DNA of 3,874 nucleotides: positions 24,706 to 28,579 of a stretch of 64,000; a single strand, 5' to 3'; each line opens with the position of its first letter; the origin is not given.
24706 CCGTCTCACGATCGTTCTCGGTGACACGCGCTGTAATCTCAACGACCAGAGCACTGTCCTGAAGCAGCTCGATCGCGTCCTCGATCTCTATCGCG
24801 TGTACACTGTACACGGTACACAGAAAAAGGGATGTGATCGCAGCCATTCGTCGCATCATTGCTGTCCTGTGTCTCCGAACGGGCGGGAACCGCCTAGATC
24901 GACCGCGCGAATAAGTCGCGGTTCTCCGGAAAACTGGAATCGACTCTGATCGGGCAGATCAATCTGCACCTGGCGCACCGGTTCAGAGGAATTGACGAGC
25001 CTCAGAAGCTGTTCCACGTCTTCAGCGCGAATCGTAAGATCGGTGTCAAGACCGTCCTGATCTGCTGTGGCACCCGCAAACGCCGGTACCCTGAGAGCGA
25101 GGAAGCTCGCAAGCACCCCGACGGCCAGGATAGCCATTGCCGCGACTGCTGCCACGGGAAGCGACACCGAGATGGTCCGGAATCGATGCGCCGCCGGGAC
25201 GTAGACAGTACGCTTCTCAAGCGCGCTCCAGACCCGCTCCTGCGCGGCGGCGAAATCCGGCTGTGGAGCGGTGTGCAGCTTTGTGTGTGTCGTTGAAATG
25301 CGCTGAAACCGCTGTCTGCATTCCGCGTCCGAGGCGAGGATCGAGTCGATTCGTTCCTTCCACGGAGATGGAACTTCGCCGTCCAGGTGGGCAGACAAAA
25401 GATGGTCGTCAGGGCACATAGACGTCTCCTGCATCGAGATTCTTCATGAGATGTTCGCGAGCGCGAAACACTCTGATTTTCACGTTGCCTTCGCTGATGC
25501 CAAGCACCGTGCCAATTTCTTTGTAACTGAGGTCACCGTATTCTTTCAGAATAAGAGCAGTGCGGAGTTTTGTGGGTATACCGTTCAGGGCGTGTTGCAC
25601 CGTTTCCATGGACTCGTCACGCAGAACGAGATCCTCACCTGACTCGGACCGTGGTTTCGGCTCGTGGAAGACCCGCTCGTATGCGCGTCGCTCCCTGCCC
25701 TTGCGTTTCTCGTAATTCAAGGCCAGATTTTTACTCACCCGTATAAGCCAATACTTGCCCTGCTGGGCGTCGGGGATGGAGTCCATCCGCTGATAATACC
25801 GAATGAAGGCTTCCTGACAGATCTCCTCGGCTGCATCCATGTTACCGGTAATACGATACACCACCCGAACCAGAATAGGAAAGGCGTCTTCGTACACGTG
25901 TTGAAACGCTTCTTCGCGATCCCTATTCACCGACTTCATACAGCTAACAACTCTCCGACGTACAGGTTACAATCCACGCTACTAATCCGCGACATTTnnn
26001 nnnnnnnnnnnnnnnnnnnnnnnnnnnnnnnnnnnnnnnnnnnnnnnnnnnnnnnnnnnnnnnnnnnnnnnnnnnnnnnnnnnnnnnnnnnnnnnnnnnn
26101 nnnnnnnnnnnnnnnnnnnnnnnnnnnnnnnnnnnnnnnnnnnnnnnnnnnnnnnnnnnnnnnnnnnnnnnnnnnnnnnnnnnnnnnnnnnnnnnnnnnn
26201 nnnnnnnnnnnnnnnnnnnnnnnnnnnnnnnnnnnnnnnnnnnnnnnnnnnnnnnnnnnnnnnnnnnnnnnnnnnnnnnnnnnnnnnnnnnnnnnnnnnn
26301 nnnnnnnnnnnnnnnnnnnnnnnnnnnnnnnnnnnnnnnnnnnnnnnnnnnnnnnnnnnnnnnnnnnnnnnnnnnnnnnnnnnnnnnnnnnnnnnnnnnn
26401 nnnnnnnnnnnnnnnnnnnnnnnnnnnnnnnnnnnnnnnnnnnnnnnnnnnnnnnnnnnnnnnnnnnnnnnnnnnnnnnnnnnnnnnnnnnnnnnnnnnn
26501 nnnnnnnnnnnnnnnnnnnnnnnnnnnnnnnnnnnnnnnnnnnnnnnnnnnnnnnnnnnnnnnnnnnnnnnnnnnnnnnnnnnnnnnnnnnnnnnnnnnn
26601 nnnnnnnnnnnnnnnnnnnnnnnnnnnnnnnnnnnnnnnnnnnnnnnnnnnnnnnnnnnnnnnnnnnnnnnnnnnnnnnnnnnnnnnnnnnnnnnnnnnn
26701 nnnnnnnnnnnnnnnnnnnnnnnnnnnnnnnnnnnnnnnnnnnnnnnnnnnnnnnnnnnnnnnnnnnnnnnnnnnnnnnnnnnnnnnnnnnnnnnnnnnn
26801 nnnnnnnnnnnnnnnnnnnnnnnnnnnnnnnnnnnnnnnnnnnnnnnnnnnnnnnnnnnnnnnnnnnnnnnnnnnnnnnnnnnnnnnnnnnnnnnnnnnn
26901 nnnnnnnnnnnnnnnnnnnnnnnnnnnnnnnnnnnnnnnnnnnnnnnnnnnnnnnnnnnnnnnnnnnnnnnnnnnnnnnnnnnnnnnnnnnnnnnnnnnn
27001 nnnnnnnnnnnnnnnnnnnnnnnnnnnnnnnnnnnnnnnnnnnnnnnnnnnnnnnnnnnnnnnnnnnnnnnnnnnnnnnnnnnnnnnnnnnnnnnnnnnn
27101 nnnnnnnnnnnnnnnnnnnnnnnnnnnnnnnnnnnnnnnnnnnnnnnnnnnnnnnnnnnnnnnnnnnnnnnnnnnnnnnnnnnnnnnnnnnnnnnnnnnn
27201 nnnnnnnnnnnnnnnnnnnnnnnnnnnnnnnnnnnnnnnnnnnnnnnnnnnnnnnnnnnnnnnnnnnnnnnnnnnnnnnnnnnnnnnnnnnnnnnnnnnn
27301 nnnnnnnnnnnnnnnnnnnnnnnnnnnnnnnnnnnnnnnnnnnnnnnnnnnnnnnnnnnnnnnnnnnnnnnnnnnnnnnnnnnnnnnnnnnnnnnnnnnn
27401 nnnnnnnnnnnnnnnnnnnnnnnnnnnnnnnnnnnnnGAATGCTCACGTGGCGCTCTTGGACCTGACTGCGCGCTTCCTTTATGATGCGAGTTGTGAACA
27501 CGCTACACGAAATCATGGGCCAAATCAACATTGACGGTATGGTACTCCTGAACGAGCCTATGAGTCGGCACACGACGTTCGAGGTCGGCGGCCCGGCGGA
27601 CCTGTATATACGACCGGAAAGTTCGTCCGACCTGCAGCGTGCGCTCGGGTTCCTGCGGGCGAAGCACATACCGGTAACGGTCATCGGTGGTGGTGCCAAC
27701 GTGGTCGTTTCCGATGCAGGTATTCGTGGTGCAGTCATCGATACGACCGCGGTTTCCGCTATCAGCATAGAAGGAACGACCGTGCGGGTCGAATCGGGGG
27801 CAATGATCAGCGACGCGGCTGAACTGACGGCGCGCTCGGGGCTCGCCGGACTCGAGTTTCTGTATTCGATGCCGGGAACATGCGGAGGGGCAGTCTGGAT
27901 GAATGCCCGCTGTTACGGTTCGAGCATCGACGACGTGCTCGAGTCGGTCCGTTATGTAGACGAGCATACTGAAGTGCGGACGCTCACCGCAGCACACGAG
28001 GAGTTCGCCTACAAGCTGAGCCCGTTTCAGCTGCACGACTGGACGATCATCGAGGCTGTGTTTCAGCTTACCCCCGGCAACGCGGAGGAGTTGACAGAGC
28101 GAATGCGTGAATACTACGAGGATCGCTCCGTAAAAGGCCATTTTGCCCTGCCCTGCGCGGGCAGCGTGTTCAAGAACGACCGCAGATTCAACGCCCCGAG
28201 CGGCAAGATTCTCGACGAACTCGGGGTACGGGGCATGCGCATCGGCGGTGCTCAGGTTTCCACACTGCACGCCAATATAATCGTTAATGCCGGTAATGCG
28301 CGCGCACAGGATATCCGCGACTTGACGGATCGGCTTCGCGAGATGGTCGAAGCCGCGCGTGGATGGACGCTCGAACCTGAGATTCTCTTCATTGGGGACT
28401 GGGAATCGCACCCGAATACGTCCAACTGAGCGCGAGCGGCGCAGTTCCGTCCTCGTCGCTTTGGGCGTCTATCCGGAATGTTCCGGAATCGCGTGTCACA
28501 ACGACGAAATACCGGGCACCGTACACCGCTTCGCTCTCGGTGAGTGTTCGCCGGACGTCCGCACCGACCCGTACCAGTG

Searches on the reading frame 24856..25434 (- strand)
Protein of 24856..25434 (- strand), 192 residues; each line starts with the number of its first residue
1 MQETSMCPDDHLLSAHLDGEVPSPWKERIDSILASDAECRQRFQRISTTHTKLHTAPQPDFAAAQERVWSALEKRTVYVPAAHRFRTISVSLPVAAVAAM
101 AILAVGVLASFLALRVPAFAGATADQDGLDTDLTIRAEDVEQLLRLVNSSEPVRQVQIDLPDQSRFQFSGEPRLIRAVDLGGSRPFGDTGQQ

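Call 6: search_protein_families(library=pfam, proteins=[window:24856-25434:-], max_evalue=0.001)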
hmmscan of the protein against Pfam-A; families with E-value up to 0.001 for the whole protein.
window:24856-25434:- (192 aa): 0 families

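Call 51: search_protein_families(library=ncbifam, proteins=[window:24856-25434:-], max_evalue=0.001)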
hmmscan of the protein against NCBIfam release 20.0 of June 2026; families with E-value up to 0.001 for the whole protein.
window:24856-25434:- (192 aa): 1 family
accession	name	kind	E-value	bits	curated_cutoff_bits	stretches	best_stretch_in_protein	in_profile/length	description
NF052375.1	antisigma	equivalog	0.0001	22.4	100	1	26-124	15-122/217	anti-sigma factor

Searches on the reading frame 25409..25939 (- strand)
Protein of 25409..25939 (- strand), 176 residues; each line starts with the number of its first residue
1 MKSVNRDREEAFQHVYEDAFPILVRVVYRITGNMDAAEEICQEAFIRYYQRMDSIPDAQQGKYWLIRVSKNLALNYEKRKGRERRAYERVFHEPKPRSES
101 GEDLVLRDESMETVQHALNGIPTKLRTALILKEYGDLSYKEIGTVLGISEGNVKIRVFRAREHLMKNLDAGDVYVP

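Call 6: search_protein_families(library=pfam, proteins=[window:25409-25939:-], max_evalue=0.001)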
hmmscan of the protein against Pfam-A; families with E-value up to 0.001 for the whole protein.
window:25409-25939:- (176 aa): 3 families
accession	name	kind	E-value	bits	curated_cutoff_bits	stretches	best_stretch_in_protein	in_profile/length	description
PF08281.18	Sigma70_r4_2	-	3.5e-16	59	25.7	1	113-164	3-54/54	Sigma-70, region 4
PF04542.20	Sigma70_r2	-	4.1e-10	39.7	24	1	18-82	4-70/71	Sigma-70 region 2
PF04545.22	Sigma70_r4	-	1.2e-08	34.8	24.1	1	117-164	1-48/50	Sigma-70, region 4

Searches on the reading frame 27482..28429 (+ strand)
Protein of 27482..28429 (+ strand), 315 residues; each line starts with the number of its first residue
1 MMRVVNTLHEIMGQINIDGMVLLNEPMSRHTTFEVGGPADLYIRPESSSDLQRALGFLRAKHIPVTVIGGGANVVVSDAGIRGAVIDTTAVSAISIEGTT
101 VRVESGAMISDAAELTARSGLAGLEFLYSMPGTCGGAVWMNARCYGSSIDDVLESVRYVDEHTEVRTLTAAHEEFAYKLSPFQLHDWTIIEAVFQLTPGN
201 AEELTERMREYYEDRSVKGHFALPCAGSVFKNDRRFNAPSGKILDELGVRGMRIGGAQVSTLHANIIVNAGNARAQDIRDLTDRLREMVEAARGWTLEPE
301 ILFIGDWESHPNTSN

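Call 6: search_protein_families(library=pfam, proteins=[window:27482-28429:+], max_evalue=0.001)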
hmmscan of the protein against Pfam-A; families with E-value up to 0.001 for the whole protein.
window:27482-28429:+ (315 aa): 2 families
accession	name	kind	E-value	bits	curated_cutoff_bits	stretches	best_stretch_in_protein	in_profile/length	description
PF02873.21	MurB_C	-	3.2e-26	91.8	27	1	204-304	2-99/99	UDP-N-acetylenolpyruvoylglucosamine reductase, C-terminal domain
PF01565.28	FAD_binding_4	-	4.1e-21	75.6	26.4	1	40-168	2-138/139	FAD binding domain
